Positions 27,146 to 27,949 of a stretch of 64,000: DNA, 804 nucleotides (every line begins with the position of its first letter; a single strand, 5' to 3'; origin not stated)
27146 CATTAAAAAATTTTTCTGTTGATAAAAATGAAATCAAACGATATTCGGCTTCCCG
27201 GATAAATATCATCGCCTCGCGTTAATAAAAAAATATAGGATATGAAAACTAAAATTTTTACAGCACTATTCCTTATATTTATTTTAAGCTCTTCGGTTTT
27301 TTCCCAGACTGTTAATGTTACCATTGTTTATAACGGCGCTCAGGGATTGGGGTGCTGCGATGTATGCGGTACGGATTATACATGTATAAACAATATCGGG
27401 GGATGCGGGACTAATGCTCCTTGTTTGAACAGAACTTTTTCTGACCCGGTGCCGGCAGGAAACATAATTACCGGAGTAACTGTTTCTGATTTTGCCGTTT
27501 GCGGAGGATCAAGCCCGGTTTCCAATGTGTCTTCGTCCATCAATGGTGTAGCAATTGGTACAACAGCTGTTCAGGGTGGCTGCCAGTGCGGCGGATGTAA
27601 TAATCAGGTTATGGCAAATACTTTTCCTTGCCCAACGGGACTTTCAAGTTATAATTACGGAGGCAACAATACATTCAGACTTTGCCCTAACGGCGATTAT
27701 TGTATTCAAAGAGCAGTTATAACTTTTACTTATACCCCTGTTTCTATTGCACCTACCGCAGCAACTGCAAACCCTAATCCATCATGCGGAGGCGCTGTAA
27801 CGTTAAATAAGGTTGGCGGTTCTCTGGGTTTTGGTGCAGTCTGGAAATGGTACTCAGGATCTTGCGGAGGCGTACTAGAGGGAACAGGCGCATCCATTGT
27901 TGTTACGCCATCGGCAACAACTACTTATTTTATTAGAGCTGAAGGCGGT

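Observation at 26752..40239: Tandemly duplicated two-gene module: small secreted protein + giant SprB-like T9SS adhesin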

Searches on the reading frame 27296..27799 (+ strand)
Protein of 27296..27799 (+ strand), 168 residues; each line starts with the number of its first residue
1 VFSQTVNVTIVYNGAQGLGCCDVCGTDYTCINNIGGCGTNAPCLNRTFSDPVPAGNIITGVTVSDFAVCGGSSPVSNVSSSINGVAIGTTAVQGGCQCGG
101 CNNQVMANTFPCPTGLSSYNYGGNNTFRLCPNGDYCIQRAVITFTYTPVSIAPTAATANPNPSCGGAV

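Call 64: search_protein_families(library=pfam, proteins=[window:27302-27790:+], max_evalue=10)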
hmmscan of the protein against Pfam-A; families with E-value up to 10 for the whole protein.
window:27302-27790:+ (163 aa): 0 families

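Call 65: search_solved_structures(query=window:27302-27790:+, max_evalue=10)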
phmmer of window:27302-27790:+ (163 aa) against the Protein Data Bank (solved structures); distinct sequences matched with E-value up to 10: 1.
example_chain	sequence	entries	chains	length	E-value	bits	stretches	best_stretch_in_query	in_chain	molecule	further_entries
9uh3_k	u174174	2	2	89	0.59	13.4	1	71-114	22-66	Photosystem I reaction center subunit psaK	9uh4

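Call 69: search_solved_structures(query=A5, max_evalue=10)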
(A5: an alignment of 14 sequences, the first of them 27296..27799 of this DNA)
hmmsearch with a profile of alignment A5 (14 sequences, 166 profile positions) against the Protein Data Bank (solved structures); distinct sequences matched with E-value up to 10: 1.
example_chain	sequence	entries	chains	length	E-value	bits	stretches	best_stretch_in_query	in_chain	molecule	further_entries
9h1o_C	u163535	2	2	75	0.022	18.2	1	76-140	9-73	Rho guanine nucleotide exchange factor 2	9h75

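Call 70: find_homologous_proteins(query=A5, max_evalue=0.001)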
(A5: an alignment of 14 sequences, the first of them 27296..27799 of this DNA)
Query A5 (14 sequences) (168 aa, profile of the alignment): 39 proteins with E <= 0.001 among 1894 candidates.
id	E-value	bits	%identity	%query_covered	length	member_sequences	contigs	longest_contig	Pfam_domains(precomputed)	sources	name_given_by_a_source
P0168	4.7e-74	266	66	100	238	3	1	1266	PF19081.7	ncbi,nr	ncbi:MAG: hypothetical protein Q8L90_05530, partial [Bacteroidota bacterium]|nr:hypothetical protein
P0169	1.7e-66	242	62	100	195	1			-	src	-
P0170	4.3e-53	198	41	96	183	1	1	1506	-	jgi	-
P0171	2.1e-49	186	54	83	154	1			-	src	-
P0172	2.2e-48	183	39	95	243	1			PF19408.6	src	-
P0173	4.5e-48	182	39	91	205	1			-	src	-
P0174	9.3e-48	181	48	88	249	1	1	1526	-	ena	-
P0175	2.4e-47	179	36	97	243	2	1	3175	-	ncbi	ncbi:MAG: hypothetical protein ACXVNO_08785, partial [Bacteroidia bacterium]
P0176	8.7e-47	177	42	90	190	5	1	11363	-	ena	-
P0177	1.6e-46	177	43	93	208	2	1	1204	-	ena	-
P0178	1.6e-43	167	49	86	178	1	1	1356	-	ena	-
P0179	2.1e-42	163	41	81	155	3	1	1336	-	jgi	-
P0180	2.9e-42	163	38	88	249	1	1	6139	-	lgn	-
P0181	4.8e-42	162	41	98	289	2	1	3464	-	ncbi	ncbi:MAG: hypothetical protein WC401_10470, partial [Bacteroidales bacterium]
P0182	5.1e-41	159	38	87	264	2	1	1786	-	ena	-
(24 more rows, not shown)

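Call 71: find_encoding_contigs(protein=P0176, flank=6000, max_places=6)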
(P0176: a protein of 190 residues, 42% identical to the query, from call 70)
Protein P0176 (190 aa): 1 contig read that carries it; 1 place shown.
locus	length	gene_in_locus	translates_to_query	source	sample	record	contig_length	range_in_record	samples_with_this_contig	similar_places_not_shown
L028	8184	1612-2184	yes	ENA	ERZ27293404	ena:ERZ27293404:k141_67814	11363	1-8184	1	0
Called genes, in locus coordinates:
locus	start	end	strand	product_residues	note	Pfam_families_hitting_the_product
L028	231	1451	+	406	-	PF00155:Aminotran_1_2, PF00266:Aminotran_5 (weak), PF01041:DegT_DnrJ_EryC1, PF01053:Cys_Met_Meta_PP (weak)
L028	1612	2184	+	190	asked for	-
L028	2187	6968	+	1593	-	PF07495:Y_Y_Y (faint), PF18962:Por_Secre_tail (faint), PF13573:SprB, PF13585:CHU_C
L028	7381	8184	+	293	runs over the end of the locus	PF02899:Phage_int_SAM_1, PF13495:Phage_int_SAM_4 (weak), PF00589:Phage_integrase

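Call 106: search_dna_similar(query=window:27296-27799:+, collection=plasmids, mode=protein, max_evalue=0.001, max_rows=10)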
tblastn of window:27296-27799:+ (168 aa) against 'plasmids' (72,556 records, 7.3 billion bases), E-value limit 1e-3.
No match.
